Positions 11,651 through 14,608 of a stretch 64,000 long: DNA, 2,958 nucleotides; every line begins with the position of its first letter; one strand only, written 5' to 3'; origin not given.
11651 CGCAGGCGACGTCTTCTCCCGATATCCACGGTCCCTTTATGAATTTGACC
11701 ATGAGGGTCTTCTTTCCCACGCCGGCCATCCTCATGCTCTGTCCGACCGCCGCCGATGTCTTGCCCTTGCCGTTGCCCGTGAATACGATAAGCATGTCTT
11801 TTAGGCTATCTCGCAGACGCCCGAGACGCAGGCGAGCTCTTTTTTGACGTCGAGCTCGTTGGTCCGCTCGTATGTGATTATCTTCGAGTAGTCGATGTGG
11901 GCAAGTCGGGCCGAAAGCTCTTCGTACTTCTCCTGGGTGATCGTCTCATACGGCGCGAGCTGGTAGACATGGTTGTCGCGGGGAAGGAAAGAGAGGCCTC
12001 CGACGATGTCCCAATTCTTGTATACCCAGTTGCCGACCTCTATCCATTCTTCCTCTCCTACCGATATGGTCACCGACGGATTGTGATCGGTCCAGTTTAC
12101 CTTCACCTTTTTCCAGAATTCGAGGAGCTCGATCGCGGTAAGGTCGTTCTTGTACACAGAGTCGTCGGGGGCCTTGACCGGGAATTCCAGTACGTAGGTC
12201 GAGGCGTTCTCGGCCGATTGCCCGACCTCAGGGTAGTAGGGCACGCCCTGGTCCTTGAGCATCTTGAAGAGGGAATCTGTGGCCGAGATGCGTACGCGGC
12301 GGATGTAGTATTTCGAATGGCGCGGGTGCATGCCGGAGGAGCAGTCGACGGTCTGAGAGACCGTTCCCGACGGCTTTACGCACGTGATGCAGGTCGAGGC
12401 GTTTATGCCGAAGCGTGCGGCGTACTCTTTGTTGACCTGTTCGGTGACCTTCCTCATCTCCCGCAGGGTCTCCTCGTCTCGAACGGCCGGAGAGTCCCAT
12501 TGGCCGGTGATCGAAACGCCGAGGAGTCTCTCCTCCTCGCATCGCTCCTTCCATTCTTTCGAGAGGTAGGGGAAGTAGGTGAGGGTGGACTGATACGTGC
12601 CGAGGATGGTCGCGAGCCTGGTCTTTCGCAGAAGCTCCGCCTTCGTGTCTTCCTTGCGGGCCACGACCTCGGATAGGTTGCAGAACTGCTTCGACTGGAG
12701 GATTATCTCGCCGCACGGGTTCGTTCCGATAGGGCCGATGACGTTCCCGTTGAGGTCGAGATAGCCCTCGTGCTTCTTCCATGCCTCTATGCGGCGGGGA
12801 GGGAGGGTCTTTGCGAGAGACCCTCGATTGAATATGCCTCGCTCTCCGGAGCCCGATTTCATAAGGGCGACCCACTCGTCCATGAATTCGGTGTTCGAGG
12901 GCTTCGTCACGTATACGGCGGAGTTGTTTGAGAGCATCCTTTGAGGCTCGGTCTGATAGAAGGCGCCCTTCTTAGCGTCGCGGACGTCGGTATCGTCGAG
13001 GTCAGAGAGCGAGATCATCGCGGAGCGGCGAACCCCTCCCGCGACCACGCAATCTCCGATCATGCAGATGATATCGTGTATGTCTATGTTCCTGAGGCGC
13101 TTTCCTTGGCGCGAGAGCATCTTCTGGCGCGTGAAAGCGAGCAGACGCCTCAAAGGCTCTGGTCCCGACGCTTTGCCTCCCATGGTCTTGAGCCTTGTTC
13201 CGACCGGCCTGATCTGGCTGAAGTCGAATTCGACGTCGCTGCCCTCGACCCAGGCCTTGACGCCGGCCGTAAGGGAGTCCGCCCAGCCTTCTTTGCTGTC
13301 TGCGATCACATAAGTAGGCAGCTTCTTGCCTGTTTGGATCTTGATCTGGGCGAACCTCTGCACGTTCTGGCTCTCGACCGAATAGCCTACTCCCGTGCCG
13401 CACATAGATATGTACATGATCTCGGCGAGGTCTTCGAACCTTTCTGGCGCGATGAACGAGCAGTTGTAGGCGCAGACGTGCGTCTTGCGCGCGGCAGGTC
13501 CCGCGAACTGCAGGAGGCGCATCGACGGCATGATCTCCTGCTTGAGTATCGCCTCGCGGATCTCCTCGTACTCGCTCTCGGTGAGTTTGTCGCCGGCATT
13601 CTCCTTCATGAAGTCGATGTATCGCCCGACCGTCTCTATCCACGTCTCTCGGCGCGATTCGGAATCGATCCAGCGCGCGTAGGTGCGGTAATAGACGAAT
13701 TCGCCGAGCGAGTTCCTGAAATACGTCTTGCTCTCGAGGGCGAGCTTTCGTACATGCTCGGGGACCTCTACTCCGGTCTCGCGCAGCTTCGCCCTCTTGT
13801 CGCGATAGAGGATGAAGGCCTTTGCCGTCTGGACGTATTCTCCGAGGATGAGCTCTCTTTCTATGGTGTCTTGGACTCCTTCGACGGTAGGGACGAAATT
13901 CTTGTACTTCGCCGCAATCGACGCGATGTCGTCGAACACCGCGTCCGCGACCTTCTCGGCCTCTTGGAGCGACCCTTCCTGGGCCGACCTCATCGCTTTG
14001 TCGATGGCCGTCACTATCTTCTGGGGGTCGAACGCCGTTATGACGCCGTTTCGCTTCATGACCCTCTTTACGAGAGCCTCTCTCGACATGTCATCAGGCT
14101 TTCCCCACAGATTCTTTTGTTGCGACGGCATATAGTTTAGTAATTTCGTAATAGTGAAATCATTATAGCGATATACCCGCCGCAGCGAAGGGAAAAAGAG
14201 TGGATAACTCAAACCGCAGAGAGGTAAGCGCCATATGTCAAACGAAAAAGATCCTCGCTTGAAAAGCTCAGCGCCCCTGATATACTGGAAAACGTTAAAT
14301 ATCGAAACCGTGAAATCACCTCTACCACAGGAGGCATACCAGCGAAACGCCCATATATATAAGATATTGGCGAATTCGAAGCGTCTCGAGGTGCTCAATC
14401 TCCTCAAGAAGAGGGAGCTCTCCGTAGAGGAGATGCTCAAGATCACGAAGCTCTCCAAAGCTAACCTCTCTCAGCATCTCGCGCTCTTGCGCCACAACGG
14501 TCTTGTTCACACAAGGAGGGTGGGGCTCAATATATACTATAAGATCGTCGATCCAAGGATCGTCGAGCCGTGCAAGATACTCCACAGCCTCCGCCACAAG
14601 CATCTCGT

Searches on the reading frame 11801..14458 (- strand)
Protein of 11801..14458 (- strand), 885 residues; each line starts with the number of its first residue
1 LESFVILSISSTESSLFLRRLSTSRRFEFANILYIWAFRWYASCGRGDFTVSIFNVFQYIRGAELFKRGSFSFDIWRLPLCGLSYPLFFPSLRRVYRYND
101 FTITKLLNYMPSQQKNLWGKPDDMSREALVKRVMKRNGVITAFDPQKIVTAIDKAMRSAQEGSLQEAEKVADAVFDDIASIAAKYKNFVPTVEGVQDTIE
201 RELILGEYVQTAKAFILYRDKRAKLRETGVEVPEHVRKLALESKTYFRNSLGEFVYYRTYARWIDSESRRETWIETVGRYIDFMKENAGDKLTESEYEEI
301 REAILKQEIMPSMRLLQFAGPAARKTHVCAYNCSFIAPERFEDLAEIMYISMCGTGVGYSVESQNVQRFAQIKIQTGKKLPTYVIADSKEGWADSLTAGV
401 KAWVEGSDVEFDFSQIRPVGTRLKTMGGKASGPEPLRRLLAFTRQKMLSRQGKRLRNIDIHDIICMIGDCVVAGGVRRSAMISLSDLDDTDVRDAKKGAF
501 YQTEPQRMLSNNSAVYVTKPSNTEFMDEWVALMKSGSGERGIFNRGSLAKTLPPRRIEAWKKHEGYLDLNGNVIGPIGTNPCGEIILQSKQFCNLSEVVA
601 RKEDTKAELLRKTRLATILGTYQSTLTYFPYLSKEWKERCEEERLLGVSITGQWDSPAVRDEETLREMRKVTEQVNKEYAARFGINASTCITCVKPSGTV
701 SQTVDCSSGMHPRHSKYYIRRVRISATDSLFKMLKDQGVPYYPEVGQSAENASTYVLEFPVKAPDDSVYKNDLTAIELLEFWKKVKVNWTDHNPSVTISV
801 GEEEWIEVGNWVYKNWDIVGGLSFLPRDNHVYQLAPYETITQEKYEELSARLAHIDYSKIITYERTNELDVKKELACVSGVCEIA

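Call 8: search_protein_families(library=pfam, proteins=[window:11801-14458:-], max_evalue=0.001)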
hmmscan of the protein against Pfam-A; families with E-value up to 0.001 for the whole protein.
window:11801-14458:- (885 aa): 4 families
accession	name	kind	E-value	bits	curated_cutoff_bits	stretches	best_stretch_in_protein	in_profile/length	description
PF03477.21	ATP-cone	-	2e-16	60.7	25.8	1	132-223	2-87/88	ATP cone domain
PF17975.6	RNR_Alpha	-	1.5e-11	45.2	26.4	1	238-286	8-55/101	Ribonucleotide reductase alpha domain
PF02867.20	Ribonuc_red_lgC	-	1.4e-07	31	23.9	0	678-741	371-437/523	Ribonucleotide reductase, barrel domain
PF21995.1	RNR-II_ins_dom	-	1.1e-06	29.2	27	1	378-440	32-100/107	B12-dependent ribonucleotide reductase, insertion domain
